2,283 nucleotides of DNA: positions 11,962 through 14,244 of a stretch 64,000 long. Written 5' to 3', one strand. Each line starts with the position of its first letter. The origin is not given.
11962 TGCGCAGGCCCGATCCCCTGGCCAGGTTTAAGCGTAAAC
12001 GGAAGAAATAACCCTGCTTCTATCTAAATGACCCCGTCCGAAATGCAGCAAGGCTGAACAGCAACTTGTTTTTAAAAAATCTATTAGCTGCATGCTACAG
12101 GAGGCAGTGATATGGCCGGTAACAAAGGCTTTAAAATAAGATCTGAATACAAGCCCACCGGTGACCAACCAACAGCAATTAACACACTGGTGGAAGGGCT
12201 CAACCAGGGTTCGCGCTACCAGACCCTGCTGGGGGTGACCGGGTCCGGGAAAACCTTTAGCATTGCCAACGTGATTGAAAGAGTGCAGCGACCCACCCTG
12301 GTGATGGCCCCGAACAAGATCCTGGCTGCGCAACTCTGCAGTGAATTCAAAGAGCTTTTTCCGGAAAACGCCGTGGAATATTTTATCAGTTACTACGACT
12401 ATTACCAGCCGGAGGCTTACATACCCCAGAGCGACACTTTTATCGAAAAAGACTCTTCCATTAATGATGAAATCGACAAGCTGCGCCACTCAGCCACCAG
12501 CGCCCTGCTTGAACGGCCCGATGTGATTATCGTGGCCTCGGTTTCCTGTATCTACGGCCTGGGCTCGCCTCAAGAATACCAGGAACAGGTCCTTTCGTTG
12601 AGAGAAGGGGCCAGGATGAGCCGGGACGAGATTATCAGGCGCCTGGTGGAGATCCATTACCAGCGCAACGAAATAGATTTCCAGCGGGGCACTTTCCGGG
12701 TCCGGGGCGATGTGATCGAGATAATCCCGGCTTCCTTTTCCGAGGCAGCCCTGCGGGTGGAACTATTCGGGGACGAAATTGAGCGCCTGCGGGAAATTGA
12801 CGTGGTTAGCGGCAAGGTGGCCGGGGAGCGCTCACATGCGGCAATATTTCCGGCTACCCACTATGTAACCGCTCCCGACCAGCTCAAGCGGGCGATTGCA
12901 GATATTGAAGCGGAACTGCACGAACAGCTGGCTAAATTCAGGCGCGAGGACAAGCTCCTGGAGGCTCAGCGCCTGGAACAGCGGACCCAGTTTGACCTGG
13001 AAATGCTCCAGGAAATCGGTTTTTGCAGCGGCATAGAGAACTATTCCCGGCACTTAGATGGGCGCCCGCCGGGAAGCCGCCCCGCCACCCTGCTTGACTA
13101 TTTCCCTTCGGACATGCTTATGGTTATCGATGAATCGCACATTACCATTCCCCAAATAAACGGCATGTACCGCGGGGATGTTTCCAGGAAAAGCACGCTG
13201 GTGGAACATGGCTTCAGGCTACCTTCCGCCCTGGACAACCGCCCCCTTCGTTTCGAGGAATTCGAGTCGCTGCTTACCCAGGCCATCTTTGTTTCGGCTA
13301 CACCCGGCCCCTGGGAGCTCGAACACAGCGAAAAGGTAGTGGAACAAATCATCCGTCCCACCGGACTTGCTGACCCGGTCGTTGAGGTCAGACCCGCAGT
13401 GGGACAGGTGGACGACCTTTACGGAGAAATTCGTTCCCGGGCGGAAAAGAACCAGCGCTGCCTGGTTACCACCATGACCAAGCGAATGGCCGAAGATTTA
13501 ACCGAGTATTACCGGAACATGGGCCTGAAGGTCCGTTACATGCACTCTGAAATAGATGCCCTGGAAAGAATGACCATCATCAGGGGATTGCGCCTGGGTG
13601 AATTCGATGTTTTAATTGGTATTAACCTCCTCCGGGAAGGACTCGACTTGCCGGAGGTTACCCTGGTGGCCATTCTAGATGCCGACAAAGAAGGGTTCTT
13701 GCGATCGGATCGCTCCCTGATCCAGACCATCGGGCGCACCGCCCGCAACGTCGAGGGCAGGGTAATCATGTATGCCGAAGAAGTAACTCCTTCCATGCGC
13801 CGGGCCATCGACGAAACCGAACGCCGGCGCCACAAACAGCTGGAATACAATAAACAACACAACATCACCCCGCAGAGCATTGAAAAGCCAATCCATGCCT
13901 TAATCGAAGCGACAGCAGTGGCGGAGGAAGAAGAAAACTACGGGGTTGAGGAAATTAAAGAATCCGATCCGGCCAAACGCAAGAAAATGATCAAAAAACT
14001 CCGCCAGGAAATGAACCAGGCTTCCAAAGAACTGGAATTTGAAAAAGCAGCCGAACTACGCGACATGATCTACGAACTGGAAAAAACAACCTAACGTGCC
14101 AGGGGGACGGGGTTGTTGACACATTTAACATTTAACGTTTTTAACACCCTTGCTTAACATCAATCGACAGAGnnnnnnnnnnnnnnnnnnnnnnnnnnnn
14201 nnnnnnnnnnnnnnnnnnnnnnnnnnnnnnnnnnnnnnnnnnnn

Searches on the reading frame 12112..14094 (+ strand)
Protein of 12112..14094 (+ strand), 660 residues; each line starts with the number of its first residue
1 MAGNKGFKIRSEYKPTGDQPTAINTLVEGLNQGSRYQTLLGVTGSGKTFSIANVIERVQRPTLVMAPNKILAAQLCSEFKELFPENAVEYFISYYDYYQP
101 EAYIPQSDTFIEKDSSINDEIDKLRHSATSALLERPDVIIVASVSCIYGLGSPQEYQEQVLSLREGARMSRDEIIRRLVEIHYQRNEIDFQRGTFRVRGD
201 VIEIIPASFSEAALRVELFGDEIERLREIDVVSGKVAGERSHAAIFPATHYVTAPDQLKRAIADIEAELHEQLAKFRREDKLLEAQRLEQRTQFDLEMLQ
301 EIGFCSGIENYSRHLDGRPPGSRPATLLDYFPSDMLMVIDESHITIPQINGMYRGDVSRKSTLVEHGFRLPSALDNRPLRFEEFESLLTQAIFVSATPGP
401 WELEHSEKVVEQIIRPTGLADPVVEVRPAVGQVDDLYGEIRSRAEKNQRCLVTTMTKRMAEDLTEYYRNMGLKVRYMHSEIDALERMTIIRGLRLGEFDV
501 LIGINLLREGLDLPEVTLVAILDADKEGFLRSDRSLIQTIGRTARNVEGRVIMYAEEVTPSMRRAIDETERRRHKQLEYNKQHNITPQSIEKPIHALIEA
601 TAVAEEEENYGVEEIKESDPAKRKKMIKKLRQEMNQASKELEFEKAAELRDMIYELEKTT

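Call 26: find_encoding_contigs(protein=window:12112-14094:+, flank=10000, max_places=1)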
Protein window:12112-14094:+ (660 aa): 5 contigs read that carry it; 1 place shown.
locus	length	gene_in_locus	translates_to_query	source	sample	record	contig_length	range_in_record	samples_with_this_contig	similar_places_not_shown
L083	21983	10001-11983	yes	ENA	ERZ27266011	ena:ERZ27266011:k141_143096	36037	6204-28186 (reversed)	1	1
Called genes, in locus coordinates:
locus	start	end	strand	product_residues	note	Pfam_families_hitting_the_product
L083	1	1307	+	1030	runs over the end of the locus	PF07517:SecA_DEAD, PF01043:SecA_PP_bind, PF21090:P-loop_SecA, PF07516:SecA_SW, PF02810:SEC-C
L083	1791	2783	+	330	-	PF03462:PCRF, PF00472:RF-1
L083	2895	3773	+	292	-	PF02588:YitT_membrane, PF10035:DUF2179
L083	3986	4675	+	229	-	PF00005:ABC_tran, PF13304:AAA_21 (faint)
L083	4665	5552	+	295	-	PF18075:FtsX_ECD, PF02687:FtsX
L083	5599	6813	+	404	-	PF11932:DUF3450 (weak), PF24568:CC_PcsB, PF01551:Peptidase_M23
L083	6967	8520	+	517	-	PF22694:CtpB_N-like, PF00595:PDZ, PF13180:PDZ_2, PF17820:PDZ_6, PF03572:Peptidase_S41, PF01471:PG_binding_1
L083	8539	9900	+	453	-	-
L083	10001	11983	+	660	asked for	PF00270:DEAD (faint), PF04851:ResIII, PF17757:UvrB_inter, PF27431:UvrB_3rd, PF00271:Helicase_C, PF12344:UvrB, PF02151:UVR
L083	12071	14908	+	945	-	PF00005:ABC_tran (faint), PF02463:SMC_N (faint), PF03193:RsgA_GTPase (faint), PF13191:AAA_16 (faint), PF13304:AAA_21 (faint), PF13401:AAA_22 (faint), PF17760:UvrA_inter, PF17755:UvrA_DNA-bind, +2 more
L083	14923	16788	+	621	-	PF01541:GIY-YIG, PF27096:UvrC_M, PF02151:UVR, PF22920:UvrC_RNaseH, PF08459:UvrC_RNaseH_dom, PF12826:HHH_2 (weak), PF14520:HHH_5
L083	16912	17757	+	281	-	PF03668:RapZ-like_N, PF22740:PapZ_C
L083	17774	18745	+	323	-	PF10298:WhiA_N, PF14527:LAGLIDADG_WhiA, PF02650:HTH_WhiA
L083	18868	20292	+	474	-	PF00309:Sigma54_AID, PF04963:Sigma54_CBD, PF04552:Sigma54_DBD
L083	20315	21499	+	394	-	PF00162:PGK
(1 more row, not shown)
